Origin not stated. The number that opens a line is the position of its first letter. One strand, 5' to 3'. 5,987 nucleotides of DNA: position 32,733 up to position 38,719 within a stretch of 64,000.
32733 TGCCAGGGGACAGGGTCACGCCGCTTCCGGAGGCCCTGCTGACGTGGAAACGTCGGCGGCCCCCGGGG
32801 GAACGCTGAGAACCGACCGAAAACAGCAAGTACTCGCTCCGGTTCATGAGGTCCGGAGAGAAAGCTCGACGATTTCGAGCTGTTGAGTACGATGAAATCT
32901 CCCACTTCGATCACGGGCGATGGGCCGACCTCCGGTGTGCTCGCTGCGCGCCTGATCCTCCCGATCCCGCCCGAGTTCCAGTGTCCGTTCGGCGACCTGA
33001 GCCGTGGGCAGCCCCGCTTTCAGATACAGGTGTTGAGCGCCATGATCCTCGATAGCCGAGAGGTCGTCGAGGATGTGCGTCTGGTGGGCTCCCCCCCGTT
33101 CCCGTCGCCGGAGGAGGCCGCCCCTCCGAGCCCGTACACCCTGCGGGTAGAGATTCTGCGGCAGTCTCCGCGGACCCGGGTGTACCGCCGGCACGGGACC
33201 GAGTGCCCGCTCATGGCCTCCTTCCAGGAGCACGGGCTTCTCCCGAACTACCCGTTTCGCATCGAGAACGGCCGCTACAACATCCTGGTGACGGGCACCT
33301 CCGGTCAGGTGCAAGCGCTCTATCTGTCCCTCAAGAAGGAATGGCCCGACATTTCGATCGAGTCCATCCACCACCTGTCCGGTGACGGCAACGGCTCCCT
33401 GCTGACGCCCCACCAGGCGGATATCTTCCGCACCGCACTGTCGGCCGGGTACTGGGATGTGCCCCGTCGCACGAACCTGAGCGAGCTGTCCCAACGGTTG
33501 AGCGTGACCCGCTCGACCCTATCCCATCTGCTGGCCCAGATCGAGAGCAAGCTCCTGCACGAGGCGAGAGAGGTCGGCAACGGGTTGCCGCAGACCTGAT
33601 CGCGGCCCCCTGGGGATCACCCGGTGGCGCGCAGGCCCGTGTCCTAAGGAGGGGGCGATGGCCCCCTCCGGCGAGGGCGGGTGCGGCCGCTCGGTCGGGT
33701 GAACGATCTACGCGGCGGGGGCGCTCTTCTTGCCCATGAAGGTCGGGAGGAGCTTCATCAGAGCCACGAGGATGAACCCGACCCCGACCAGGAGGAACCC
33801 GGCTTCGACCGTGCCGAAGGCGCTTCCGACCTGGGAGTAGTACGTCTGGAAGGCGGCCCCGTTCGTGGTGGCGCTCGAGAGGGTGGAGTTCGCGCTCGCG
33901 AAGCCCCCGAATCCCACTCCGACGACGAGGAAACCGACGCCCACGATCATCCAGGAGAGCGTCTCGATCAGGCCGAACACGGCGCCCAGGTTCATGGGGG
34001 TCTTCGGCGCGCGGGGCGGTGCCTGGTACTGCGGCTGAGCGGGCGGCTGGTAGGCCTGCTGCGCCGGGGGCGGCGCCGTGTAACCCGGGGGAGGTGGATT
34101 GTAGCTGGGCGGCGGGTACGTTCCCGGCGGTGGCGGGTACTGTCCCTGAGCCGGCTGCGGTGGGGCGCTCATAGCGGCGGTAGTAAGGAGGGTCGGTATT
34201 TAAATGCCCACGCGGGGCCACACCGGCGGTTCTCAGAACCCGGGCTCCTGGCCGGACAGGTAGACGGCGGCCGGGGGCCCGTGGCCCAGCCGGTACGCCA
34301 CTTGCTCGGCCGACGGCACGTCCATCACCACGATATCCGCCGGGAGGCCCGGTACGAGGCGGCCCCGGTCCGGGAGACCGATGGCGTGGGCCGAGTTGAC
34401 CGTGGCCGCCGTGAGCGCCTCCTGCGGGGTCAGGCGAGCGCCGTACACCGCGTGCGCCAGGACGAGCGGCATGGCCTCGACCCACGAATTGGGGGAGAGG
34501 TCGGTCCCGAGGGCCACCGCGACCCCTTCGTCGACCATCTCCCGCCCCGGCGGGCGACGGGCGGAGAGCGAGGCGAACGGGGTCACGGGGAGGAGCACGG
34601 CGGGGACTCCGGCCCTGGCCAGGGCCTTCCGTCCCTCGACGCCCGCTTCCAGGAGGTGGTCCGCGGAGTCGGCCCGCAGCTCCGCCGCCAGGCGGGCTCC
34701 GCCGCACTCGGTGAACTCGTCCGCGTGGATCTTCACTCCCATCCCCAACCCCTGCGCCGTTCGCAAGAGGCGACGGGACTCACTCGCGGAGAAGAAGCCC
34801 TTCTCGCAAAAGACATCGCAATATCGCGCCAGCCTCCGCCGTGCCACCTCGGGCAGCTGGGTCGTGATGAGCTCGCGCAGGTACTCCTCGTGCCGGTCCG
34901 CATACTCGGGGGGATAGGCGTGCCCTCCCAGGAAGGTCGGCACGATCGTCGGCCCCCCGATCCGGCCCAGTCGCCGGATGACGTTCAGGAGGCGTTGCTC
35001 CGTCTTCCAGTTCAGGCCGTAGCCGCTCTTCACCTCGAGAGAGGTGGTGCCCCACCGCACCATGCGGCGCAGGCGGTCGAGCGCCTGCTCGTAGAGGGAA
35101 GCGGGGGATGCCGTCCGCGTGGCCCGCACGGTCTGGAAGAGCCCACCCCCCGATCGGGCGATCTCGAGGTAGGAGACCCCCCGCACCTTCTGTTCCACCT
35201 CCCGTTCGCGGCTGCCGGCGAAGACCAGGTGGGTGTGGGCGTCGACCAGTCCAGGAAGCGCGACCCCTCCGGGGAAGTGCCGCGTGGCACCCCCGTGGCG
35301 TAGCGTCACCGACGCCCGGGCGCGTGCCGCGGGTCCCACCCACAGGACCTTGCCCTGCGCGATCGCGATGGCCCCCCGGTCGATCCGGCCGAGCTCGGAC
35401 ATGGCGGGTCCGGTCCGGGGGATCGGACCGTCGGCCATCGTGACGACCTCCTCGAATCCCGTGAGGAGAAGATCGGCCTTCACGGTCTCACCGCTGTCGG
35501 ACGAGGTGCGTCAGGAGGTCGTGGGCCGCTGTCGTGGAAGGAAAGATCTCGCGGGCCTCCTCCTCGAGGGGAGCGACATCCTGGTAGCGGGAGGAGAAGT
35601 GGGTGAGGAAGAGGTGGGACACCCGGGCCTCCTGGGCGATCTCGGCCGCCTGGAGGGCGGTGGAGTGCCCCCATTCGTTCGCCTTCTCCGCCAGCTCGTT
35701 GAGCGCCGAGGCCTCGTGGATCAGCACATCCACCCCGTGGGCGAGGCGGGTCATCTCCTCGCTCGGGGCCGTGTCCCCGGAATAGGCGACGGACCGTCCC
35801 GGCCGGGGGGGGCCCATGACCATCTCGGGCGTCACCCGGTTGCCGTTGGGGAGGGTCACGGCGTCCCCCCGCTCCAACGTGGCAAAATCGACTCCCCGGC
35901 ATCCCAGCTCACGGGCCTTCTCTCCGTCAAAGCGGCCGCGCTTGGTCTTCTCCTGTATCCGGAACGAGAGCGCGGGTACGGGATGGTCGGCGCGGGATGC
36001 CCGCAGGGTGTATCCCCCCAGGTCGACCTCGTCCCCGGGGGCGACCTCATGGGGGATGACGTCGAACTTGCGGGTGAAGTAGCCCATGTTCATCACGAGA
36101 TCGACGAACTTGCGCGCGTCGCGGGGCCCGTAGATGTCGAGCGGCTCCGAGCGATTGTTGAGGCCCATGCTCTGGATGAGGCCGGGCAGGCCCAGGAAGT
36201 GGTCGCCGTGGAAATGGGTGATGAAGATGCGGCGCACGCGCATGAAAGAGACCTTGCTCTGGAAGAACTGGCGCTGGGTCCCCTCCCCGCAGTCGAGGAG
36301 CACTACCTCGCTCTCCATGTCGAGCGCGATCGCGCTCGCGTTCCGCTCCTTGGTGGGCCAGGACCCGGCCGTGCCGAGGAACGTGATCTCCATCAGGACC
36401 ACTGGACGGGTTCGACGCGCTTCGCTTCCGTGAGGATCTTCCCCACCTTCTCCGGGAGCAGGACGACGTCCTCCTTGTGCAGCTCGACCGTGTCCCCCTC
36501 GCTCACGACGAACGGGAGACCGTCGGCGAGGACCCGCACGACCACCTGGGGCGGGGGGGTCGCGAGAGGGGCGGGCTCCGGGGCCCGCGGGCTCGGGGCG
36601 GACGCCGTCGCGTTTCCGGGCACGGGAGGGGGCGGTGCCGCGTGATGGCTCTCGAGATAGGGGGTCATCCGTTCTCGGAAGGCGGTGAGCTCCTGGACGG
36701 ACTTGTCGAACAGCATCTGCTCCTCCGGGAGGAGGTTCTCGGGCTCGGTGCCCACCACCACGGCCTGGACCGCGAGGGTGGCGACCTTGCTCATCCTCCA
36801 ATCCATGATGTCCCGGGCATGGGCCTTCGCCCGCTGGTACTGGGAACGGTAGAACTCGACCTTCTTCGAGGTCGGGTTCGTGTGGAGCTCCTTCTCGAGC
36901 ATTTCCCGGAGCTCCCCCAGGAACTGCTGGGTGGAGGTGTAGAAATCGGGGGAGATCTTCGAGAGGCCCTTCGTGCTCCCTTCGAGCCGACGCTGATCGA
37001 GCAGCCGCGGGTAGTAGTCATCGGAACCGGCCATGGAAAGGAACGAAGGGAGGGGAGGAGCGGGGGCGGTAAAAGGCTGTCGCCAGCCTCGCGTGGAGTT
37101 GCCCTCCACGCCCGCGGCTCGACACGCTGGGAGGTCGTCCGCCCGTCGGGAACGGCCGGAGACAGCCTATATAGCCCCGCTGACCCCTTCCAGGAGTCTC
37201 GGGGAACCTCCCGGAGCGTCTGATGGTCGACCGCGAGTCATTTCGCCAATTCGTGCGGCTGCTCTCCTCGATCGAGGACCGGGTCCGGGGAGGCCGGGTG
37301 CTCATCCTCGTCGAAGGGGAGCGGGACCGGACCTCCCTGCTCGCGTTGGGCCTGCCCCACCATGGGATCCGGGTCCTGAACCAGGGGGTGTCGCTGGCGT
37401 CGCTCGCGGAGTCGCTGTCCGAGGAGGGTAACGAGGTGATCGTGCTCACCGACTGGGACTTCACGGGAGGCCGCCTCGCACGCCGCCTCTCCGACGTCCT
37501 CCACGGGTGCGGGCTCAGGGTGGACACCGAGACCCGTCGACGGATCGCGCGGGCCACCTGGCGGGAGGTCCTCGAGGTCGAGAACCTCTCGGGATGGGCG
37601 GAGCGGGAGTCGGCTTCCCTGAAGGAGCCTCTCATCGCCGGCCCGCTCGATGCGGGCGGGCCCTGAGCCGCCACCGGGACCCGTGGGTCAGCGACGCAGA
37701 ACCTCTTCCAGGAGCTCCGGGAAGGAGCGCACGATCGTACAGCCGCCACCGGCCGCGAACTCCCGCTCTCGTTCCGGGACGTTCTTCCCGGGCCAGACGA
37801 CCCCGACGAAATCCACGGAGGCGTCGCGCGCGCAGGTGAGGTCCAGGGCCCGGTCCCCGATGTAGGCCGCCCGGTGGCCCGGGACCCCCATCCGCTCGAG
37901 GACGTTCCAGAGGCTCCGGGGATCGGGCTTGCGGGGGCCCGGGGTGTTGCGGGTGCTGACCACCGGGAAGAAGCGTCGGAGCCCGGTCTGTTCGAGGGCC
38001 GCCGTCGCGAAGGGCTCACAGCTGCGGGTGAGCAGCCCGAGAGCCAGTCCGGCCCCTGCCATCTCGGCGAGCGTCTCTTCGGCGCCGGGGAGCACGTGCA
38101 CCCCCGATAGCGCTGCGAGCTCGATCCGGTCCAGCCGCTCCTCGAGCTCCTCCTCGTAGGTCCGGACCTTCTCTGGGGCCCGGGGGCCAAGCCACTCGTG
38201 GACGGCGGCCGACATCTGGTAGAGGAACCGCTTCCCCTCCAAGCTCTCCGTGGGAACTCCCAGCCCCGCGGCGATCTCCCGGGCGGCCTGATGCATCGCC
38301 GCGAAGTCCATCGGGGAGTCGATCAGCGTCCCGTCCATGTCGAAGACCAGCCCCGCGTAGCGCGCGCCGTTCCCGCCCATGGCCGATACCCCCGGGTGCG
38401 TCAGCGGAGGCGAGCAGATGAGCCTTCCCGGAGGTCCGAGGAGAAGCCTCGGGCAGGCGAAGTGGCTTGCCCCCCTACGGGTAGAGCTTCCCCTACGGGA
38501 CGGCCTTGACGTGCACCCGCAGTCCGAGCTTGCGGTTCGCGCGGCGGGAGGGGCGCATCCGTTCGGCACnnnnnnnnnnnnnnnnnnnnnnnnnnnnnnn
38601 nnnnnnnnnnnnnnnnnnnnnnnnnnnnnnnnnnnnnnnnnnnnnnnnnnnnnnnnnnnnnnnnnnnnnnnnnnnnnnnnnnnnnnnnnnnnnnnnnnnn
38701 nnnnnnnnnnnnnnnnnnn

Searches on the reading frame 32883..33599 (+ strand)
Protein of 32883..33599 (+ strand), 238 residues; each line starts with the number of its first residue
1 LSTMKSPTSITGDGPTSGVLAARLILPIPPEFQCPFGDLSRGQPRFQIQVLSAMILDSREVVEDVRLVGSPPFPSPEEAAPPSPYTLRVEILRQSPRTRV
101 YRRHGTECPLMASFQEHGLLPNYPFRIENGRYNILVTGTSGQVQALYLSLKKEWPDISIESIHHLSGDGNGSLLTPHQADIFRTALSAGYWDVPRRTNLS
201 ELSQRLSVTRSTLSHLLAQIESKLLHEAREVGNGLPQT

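Call 63: search_protein_families(library=pfam, proteins=[window:32883-33599:+], max_evalue=0.0001)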
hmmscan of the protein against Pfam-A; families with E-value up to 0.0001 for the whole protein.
window:32883-33599:+ (238 aa): 1 family
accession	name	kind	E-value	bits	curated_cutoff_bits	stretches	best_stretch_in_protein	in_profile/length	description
PF04967.18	HTH_10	-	2.5e-13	50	23.1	1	174-225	1-52/53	HTH DNA binding domain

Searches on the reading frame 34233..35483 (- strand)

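Call 63: search_protein_families(library=pfam, proteins=[window:34233-35483:-], max_evalue=0.0001)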
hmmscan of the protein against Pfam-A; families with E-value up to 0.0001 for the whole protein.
window:34233-35483:- (416 aa): 2 families
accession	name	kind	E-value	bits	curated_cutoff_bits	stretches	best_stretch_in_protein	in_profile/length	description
PF01979.26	Amidohydro_1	-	1.2e-17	64.7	25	1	75-412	2-343/345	Amidohydrolase family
PF07969.17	Amidohydro_3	-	7.1e-17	62.5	29.7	1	304-388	353-445/472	Amidohydrolase family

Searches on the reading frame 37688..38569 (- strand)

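Call 63: search_protein_families(library=pfam, proteins=[window:37688-38569:-], max_evalue=0.0001)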
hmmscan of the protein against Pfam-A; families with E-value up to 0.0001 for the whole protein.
window:37688-38569:- (293 aa): 3 families
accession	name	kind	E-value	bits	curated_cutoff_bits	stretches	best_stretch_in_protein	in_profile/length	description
PF13419.12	HAD_2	-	1.1e-22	81.5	23.8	1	75-257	2-178/178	Haloacid dehalogenase-like hydrolase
PF00702.32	Hydrolase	-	4.4e-20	73.3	26.4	1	73-250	3-190/191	haloacid dehalogenase-like hydrolase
PF12710.13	HAD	-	3.3e-12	47.7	27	1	74-248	1-189/189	haloacid dehalogenase-like hydrolase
